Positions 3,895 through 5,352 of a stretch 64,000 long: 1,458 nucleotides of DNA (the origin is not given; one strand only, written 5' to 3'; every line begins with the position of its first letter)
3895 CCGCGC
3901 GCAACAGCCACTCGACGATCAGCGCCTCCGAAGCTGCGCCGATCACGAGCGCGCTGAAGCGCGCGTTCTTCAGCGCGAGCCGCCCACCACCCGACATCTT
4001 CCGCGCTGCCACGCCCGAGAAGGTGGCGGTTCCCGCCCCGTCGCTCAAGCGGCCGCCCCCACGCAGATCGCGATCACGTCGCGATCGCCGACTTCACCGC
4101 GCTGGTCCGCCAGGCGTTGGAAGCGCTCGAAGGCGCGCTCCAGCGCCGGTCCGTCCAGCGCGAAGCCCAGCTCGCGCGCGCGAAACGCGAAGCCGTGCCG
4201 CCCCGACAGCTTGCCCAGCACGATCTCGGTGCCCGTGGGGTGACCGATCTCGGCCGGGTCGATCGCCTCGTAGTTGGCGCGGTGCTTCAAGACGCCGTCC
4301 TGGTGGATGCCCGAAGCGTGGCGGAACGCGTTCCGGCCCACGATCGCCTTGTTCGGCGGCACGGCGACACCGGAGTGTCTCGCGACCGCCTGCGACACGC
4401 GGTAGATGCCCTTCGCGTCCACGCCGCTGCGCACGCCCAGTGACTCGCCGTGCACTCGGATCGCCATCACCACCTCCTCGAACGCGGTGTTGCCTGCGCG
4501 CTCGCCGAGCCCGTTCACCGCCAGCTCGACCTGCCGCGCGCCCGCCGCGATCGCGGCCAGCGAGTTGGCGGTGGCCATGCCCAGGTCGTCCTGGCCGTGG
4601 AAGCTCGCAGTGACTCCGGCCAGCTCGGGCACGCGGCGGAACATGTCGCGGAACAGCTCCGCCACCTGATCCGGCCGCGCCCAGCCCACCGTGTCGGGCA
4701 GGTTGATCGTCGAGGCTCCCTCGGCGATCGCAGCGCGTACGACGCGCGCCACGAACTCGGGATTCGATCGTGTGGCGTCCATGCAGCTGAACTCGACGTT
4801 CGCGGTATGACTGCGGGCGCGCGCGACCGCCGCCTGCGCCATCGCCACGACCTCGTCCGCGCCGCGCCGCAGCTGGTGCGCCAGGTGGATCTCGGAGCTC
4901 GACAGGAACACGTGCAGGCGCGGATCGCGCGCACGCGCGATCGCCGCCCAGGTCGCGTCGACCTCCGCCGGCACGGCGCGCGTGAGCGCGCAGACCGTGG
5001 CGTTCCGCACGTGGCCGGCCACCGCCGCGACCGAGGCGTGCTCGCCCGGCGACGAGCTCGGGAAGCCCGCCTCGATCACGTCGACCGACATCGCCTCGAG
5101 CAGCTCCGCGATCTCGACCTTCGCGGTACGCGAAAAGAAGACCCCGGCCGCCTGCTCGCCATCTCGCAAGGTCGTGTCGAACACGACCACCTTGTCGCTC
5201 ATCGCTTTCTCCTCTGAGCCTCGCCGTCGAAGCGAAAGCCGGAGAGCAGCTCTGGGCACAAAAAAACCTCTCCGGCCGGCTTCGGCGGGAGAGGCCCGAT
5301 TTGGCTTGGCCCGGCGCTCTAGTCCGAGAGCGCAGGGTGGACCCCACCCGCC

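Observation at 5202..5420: Candidate leucine-type attenuator upstream of the leuA-like gene: Leu-rich leader ORF plus terminator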

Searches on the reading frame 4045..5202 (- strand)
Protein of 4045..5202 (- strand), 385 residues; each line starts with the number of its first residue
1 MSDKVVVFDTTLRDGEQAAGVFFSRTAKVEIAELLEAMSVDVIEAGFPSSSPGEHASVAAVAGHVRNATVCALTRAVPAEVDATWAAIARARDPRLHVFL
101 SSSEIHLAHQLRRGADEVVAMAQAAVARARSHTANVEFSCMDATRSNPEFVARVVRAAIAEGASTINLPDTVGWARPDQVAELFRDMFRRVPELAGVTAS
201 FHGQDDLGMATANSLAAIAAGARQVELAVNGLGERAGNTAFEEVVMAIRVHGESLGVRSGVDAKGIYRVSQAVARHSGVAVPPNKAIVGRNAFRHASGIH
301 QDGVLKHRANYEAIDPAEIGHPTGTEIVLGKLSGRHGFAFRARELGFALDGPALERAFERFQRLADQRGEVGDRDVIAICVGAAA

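Call 8: search_protein_families(library=pfam, proteins=[window:4045-5202:-], max_evalue=0.001)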
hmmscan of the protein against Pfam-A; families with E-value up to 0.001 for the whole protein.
window:4045-5202:- (385 aa): 2 families
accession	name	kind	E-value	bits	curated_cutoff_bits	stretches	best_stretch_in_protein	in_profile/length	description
PF00682.25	HMGL-like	-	7.7e-79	265.2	29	1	5-273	2-260/260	HMGL-like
PF22617.1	HCS_D2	-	3.7e-23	82.1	27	1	287-368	1-81/82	Homocitrate synthase post-HMGL domain-like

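Call 10: find_related_loci(query=window:4045-5202:-, collection=genome_contigs, flank=6000)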
Query window:4045-5202:- (385 aa) in genome_contigs; peptide patterns used: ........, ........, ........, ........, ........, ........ (x = any residue, [..] = any of these).
600 stretches matched a pattern (row limit reached: there are more); 576 encode a relative of the query (tblastn E <= 1e-3); the best 80 are kept; 80 distinct loci.
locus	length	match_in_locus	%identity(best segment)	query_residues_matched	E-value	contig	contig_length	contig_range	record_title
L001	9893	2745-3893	84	3-385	0e+0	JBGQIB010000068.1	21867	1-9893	MAG: bacterium isolate OBJ2_061818_070_59 k141_1512893_length_21867_cov_14.0000, whole genome shotgun sequence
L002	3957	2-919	84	80-385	2e-159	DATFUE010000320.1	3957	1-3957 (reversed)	MAG TPA_asm: Myxococcota bacterium isolate SMAG_U9429 k141_2736216, whole genome shotgun sequence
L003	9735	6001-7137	67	2-380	8e-151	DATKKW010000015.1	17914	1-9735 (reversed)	MAG TPA_asm: Myxococcota bacterium isolate SMAG_U14668 k141_349665, whole genome shotgun sequence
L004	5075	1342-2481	66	1-380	1e-132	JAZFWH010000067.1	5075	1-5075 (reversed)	MAG: Myxococcota bacterium isolate BS3bin.41 BS3bin.41_67, whole genome shotgun sequence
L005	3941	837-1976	51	1-381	6e-127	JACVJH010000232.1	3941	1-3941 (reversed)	MAG: Candidatus Solincola tengchongensis isolate DRTY-6.bin.58 contig232, whole genome shotgun sequence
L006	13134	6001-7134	51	2-379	2e-118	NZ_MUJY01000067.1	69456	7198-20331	Pseudomonas sp. PIC25 Contig_000067, whole genome shotgun sequence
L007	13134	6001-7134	47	2-380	2e-116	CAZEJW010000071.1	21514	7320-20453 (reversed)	MAG TPA_asm: uncultured Leptospirales bacterium isolate binchicken_co42_224 genome assembly, contig: NODE_3018_length_21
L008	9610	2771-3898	52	3-379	3e-116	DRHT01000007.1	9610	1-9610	MAG TPA_asm: Halopseudomonas sabulinigri isolate HyVt-376 HyVt-376_k145_176026, whole genome shotgun sequence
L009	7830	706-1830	48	2-376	6e-116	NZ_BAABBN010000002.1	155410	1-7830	Litoribacillus peritrichatus strain JCM 17551 sequence02, whole genome shotgun sequence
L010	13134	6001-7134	51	2-379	5e-116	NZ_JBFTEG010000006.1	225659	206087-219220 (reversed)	Pseudomonas zhanjiangensis strain 25A3E NODE_6, whole genome shotgun sequence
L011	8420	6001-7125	49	1-376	1e-115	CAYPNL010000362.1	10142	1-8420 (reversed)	MAG TPA_asm: uncultured Desulfobacteraceae bacterium isolate SRP067234_co1_7 genome assembly, contig: k99_466143, whole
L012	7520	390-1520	51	3-379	4e-115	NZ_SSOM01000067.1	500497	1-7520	Pseudomonas sp. BN411 1076, whole genome shotgun sequence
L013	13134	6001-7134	50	2-379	4e-115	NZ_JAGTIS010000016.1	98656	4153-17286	Metapseudomonas boanensis strain DB1 AS-pseudo_contig16, whole genome shotgun sequence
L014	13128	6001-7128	47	3-379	5e-115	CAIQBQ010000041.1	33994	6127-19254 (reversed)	MAG: uncultured Alphaproteobacteria bacterium isolate KTt_bin-0923 genome assembly, contig: bin-0923:041/160, whole geno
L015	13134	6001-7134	48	2-379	1e-114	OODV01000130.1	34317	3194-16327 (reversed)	uncultured Endozoicomonas sp. strain Endozoicomonas cretensis sp. genome assembly, contig: NODE_32_length_34317_cov_56.4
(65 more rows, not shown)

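Call 15: search_protein_families(library=ncbifam, proteins=[window:4045-5202:-], max_evalue=0.00001)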
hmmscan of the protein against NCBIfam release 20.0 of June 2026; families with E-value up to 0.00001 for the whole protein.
window:4045-5202:- (385 aa): 20 families
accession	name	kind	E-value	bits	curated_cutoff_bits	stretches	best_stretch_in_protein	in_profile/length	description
NF002086.0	PRK00915.1-3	equivalog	6.1e-151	503.4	532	1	2-380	4-381/516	2-isopropylmalate synthase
NF002087.0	PRK00915.1-4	equivalog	2.6e-144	481.6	729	1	1-380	3-382/516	2-isopropylmalate synthase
TIGR00973.1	leuA_bact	equivalog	2.1e-143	478.4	598.7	1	4-380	1-376/494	2-isopropylmalate synthase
NF002088.0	PRK00915.1-5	equivalog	2e-134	448.9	697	1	3-383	2-381/514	2-isopropylmalate synthase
NF002084.0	PRK00915.1-1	equivalog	1.1e-131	440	748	1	1-379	1-378/523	2-isopropylmalate synthase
NF002085.0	PRK00915.1-2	subfamily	2.8e-107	359.5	517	1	2-380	11-376/504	2-isopropylmalate synthase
TIGR02090.1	LEU1_arch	subfamily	7.3e-99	331.3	484.75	1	5-379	1-362/363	isopropylmalate/citramalate/homocitrate synthases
NF041069.1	IPMS_Sufob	equivalog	8.2e-95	318.2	600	1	6-379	2-364/371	isopropylmalate synthase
TIGR02660.1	nifV_homocitr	equivalog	4.8e-87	292.6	462.9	1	4-367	1-351/365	homocitrate synthase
TIGR02146.1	LysS_fung_arch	equivalog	5.5e-69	233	413.55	1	7-358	1-339/344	homocitrate synthase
NF042434.1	IPMS_Lepto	equivalog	4e-68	230.1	500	1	3-367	4-372/374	2-isopropylmalate synthase LeuA2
TIGR00977.1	citramal_synth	equivalog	1.2e-52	178.9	450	1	4-361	1-362/526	citramalate synthase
NF042433.1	CitmalDyn_Leptosp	equivalog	2.6e-45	155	950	1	3-377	6-377/514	(R)-citramalate synthase CimA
NF002991.1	PRK03739.1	subfamily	2.6e-30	105.6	455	1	10-349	32-397/550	2-isopropylmalate synthase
TIGR00970.1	leuA_yeast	equivalog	2e-22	79.5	697.4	1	9-307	31-344/564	2-isopropylmalate synthase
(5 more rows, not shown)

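Call 16: find_related_loci(query=window:4045-5202:-, collection=metagenome_contigs, flank=3000)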
Query window:4045-5202:- (385 aa) in metagenome_contigs; peptide patterns used: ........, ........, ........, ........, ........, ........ (x = any residue, [..] = any of these).
600 stretches matched a pattern (row limit reached: there are more); 568 encode a relative of the query (tblastn E <= 1e-3); the best 80 are kept; 80 distinct loci.
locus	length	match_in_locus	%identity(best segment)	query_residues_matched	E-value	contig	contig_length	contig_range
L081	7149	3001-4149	62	1-383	1e-154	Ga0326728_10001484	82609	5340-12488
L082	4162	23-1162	62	1-380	2e-153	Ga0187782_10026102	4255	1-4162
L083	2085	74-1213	63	1-380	9e-161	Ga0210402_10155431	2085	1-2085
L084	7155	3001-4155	64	1-385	7e-144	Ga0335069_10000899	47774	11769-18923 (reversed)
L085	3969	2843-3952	65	4-373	3e-136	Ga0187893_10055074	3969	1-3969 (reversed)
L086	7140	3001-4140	51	1-381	1e-125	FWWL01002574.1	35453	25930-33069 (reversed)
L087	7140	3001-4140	53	1-381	7e-125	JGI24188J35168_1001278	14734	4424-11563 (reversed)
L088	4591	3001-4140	49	1-381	2e-123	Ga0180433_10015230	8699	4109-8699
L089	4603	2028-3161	50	1-379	2e-124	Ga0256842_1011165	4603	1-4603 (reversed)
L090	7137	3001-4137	48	1-380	3e-121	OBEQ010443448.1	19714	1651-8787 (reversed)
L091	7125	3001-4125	49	4-379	1e-116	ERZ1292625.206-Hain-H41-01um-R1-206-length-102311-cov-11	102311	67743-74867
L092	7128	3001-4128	49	3-379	1e-116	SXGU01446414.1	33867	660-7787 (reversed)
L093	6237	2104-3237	51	2-379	5e-116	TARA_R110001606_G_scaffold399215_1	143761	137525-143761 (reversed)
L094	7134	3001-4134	50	2-379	8e-116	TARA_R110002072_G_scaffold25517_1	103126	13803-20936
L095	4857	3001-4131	50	2-379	6e-116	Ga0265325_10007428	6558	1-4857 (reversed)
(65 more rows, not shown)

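Call 24: find_encoding_contigs(protein=window:4045-5202:-, flank=10000, max_places=6)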
Protein window:4045-5202:- (385 aa): 1 contig read that carries it; 1 place shown.
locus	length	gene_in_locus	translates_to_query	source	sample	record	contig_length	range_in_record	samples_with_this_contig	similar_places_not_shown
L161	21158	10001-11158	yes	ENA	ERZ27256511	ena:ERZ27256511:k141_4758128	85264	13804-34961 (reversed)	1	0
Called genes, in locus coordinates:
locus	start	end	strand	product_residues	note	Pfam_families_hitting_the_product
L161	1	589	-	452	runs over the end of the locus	PF13519:VWA_2 (weak), PF00092:VWA (weak)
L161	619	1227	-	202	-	PF00691:OmpA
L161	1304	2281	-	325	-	PF04389:Peptidase_M28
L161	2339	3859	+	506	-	PF13541:ChlI, PF01078:Mg_chelatase, PF07728:AAA_5, PF00493:MCM (weak), PF13335:Mg_chelatase_C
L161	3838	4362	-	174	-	-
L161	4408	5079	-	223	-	PF13489:Methyltransf_23, PF01209:Ubie_methyltran, PF05175:MTS (weak), PF13847:Methyltransf_31, PF08241:Methyltransf_11, PF08242:Methyltransf_12, PF13649:Methyltransf_25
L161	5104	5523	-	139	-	PF03692:CxxCxxCC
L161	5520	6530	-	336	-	PF00155:Aminotran_1_2, PF01212:Beta_elim_lyase, PF01041:DegT_DnrJ_EryC1 (faint)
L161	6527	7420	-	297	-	-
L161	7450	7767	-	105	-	PF07719:TPR_2 (faint), PF07721:TPR_4 (faint), PF13176:TPR_7 (faint), PF13181:TPR_8 (faint), PF13374:TPR_10 (faint), PF13424:TPR_12 (weak), PF13432:TPR_16, PF14559:TPR_19, +4 more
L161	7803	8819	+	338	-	PF00180:Iso_dh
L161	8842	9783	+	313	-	PF00583:Acetyltransf_1, PF13527:Acetyltransf_9, PF13508:Acetyltransf_7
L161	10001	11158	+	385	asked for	PF00682:HMGL-like, PF22617:HCS_D2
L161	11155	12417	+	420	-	PF00149:Metallophos, PF12850:Metallophos_2 (weak)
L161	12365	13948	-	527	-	PF00108:Thiolase_N, PF00109:ketoacyl-synt (weak), PF22691:Thiolase_C_1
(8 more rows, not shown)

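Call 26: search_protein_families(library=pfam, proteins=[L003:2221-5688:+, L003:7183-8370:-, L004:316-1104:+, L084:1643-2746:+, L085:1698-2501:-, L081:4206-4532:-, L001:3893-5164:+, L001:1456-2415:+, L001:429-1445:+, L084:5300-6028:-], max_evalue=0.00001)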
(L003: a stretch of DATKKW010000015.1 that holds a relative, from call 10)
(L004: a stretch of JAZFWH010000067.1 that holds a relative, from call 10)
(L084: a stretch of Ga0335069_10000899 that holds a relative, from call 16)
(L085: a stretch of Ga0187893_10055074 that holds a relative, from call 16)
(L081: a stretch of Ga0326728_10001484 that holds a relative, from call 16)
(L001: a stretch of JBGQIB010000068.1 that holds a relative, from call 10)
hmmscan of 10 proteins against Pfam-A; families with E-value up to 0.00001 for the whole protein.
L003:2221-5688:+ (1155 aa): 2 families
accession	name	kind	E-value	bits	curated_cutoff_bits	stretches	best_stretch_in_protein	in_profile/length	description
PF13191.12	AAA_16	-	3.6e-29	102.9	32.6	1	269-446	1-167/167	AAA ATPase domain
PF00486.34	Trans_reg_C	-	2.6e-15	56.7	26.2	1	29-106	1-77/77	Transcriptional regulatory protein, C terminal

L003:7183-8370:- (395 aa): 2 families
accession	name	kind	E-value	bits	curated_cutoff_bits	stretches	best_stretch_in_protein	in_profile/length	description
PF07687.19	M20_dimer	-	3.2e-10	40.3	21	1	175-262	12-101/107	Peptidase dimerisation domain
PF01546.33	Peptidase_M20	-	1.9e-09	38.2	24.6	1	85-346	6-184/206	Peptidase family M20/M25/M40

L004:316-1104:+ (262 aa): 1 family
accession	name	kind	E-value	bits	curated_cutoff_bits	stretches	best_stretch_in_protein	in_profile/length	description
PF01323.26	DSBA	-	9.3e-23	81.4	25.6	1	70-255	1-190/191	DSBA-like thioredoxin domain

L084:1643-2746:+ (367 aa): 5 families
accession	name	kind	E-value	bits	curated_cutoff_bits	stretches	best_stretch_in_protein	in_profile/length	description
PF00534.26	Glycos_transf_1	-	2.1e-29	102.7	26.4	1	175-335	7-171/172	Glycosyl transferases group 1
PF13692.12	Glyco_trans_1_4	-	3e-27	96.1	27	1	185-322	3-142/142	Glycosyl transferases group 1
PF13439.12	Glyco_transf_4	-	1.5e-18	67.8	28.5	1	24-163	13-170/170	Glycosyltransferase Family 4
PF13579.12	Glyco_trans_4_4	-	1.6e-10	42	29.7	1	24-156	12-156/158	Glycosyl transferase 4-like domain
PF13524.12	Glyco_trans_1_2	-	5.5e-08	33.3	25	1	274-351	67-143/144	Glycosyl transferase-like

L085:1698-2501:- (267 aa): 3 families
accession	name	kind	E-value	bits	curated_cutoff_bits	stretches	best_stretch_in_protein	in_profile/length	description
PF00561.26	Abhydrolase_1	-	2.5e-27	96.6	25.8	1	24-126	1-103/245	alpha/beta hydrolase fold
PF12697.13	Abhydrolase_6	-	7.3e-22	79.5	26.3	1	26-256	1-216/217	Alpha/beta hydrolase family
PF12146.15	Hydrolase_4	-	1.2e-16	61.2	27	1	26-250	7-238/239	Serine aminopeptidase, S33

L081:4206-4532:- (108 aa): 0 families

L001:3893-5164:+ (423 aa): 2 families
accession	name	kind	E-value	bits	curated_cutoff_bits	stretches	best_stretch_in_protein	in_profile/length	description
PF00149.33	Metallophos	-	6.1e-12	46.8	21.5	1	187-356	1-189/191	Calcineurin-like phosphoesterase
PF12850.12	Metallophos_2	-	4.6e-06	27.2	27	0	188-357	2-118/154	Calcineurin-like phosphoesterase superfamily domain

L001:1456-2415:+ (319 aa): 3 families
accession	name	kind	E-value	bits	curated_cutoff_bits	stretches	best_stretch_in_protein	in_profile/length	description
PF13527.13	Acetyltransf_9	-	7.9e-24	84.5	25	1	3-126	2-125/127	Acetyltransferase (GNAT) domain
PF00583.31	Acetyltransf_1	-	4.8e-10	40.2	20.7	1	33-125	23-116/116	Acetyltransferase (GNAT) family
PF13508.13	Acetyltransf_7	-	1.3e-08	35.5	27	1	42-126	4-83/84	Acetyltransferase (GNAT) domain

L001:429-1445:+ (338 aa): 1 family
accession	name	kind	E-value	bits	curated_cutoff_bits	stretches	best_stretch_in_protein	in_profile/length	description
PF00180.25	Iso_dh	-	9.5e-50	170.2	27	1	6-326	2-345/348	Isocitrate/isopropylmalate dehydrogenase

L084:5300-6028:- (242 aa): 1 family
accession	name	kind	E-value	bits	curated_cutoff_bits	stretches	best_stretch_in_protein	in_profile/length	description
PF00535.33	Glycos_transf_2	-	4e-32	111.9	23.3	1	11-173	3-166/168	Glycosyl transferase family 2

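Call 33: find_homologous_proteins(query=window:4045-5202:-, max_evalue=1e-60)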
Query window:4045-5202:- (385 aa): 7994 proteins with E <= 1e-60 among 8000 candidates; the best 120 are listed.
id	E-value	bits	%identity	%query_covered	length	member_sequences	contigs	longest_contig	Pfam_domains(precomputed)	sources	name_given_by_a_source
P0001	1.1e-242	822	100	100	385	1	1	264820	PF22617.2,PF00682.26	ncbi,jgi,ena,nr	ncbi:MAG TPA: 2-isopropylmalate synthase [Myxococcota bacterium]|nr:2-isopropylmalate synthase [Myxo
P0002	2.4e-233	792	96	100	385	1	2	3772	PF22617.2,PF00682.26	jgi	jgi:2-isopropylmalate synthase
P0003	8.9e-221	750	91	100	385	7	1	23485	PF22617.2,PF00682.26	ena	-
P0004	1.9e-219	746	89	100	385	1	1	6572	PF22617.2,PF00682.26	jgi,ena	-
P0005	2.6e-217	739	89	100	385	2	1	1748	PF22617.2,PF00682.26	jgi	jgi:2-isopropylmalate synthase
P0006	9.5e-214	727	87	100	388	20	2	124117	PF22617.2,PF00682.26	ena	-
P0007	4.7e-212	722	87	99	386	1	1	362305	PF22617.2,PF00682.26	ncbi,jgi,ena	-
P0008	6.9e-211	718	87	100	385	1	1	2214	PF22617.2,PF00682.26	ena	-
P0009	3.6e-210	715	86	99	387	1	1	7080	PF22617.2,PF00682.26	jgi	jgi:2-isopropylmalate synthase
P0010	1.4e-208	710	84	99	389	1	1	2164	PF22617.2,PF00682.26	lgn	-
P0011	1.7e-206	703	84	100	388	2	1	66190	PF22617.2,PF00682.26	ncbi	ncbi:MAG: 2-isopropylmalate synthase [Myxococcota bacterium]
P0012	1.2e-198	677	84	99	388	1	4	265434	PF22617.2,PF00682.26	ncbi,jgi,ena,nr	ncbi:MAG TPA: 2-isopropylmalate synthase [Myxococcota bacterium]|nr:2-isopropylmalate synthase [Myxo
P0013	6.4e-197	672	82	98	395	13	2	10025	PF22617.2,PF00682.26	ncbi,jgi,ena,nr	ncbi:MAG TPA: 2-isopropylmalate synthase [Myxococcota bacterium]|nr:2-isopropylmalate synthase [Myxo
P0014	2.7e-196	670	83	98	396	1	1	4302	PF22617.2,PF00682.26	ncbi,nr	ncbi:MAG TPA: 2-isopropylmalate synthase [Myxococcota bacterium]|nr:2-isopropylmalate synthase [Myxo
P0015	9.9e-191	651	80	98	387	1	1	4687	PF22617.2,PF00682.26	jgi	jgi:2-isopropylmalate synthase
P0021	1.7e-180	618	78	98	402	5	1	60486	PF22617.2,PF00682.26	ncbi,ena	-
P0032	8.4e-177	606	76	98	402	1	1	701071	PF22617.2,PF00682.26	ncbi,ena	-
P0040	1.5e-165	569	73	98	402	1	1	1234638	PF22617.2,PF00682.26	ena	-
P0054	1.5e-152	526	68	98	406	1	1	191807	PF22617.2,PF00682.26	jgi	-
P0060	3.1e-151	522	64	98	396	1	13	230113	PF22617.2,PF00682.26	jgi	jgi:2-isopropylmalate synthase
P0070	7.9e-151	520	67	100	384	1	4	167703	PF22617.2,PF00682.26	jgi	jgi:2-isopropylmalate synthase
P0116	2.3e-148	512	64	99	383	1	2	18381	PF22617.2,PF00682.26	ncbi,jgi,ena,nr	ncbi:MAG TPA: 2-isopropylmalate synthase [Polyangiaceae bacterium]|nr:2-isopropylmalate synthase [Po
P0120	4.4e-148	511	64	99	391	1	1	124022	PF22617.2,PF00682.26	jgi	jgi:2-isopropylmalate synthase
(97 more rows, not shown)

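Call 34: find_encoding_contigs(protein=P0021, flank=3000, max_places=1)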
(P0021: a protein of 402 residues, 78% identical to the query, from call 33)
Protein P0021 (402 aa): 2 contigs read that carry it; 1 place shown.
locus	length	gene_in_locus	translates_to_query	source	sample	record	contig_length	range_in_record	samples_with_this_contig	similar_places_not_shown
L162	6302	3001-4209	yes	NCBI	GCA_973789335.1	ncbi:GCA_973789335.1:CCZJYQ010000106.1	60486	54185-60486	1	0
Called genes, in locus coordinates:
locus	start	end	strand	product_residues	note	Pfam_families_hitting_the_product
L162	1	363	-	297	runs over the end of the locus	-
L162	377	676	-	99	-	PF07719:TPR_2 (faint), PF07721:TPR_4 (faint), PF13174:TPR_6 (faint), PF13432:TPR_16, PF14559:TPR_19, PF13431:TPR_17 (weak), PF00515:TPR_1 (weak), PF13431:TPR_17 (weak), +6 more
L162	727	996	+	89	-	-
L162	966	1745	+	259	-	PF00180:Iso_dh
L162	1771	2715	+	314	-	PF00583:Acetyltransf_1 (weak), PF13527:Acetyltransf_9, PF13508:Acetyltransf_7 (weak)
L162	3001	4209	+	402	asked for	PF00682:HMGL-like, PF22617:HCS_D2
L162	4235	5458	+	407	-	PF00149:Metallophos, PF12850:Metallophos_2 (weak)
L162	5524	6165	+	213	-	-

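Call 35: find_encoding_contigs(protein=P0032, flank=3000, max_places=1)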
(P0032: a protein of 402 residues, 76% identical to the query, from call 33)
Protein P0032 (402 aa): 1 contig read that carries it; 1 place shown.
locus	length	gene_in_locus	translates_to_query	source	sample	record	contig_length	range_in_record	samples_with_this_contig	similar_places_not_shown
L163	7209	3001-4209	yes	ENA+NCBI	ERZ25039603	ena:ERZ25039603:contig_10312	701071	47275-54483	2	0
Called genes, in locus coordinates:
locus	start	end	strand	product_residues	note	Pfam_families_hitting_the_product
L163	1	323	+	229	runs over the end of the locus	-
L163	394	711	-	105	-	PF07719:TPR_2 (faint), PF07721:TPR_4 (faint), PF13176:TPR_7 (faint), PF13424:TPR_12 (faint), PF13428:TPR_14 (faint), PF13432:TPR_16, PF14559:TPR_19, PF13431:TPR_17 (weak), +5 more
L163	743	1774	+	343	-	PF00180:Iso_dh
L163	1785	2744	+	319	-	PF13527:Acetyltransf_9, PF00583:Acetyltransf_1, PF13508:Acetyltransf_7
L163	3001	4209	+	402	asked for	PF00682:HMGL-like, PF22617:HCS_D2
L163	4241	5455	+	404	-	PF00149:Metallophos, PF12850:Metallophos_2 (weak)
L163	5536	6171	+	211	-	-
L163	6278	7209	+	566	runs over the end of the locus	PF25145:NfeD1b_N (faint), PF01343:Peptidase_S49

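Call 36: find_encoding_contigs(protein=P0040, flank=3000, max_places=1)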
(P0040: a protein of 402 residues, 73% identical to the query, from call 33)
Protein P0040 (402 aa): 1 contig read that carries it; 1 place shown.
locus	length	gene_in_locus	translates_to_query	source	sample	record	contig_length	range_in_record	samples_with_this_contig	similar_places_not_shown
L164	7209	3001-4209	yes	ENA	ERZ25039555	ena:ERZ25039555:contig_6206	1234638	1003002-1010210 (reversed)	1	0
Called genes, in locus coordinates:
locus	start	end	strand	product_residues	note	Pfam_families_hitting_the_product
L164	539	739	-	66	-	-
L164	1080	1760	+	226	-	PF00180:Iso_dh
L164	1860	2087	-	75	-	-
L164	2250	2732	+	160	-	-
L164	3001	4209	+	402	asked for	PF00682:HMGL-like, PF22617:HCS_D2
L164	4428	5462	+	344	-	-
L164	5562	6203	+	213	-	-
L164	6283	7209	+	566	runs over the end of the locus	PF01343:Peptidase_S49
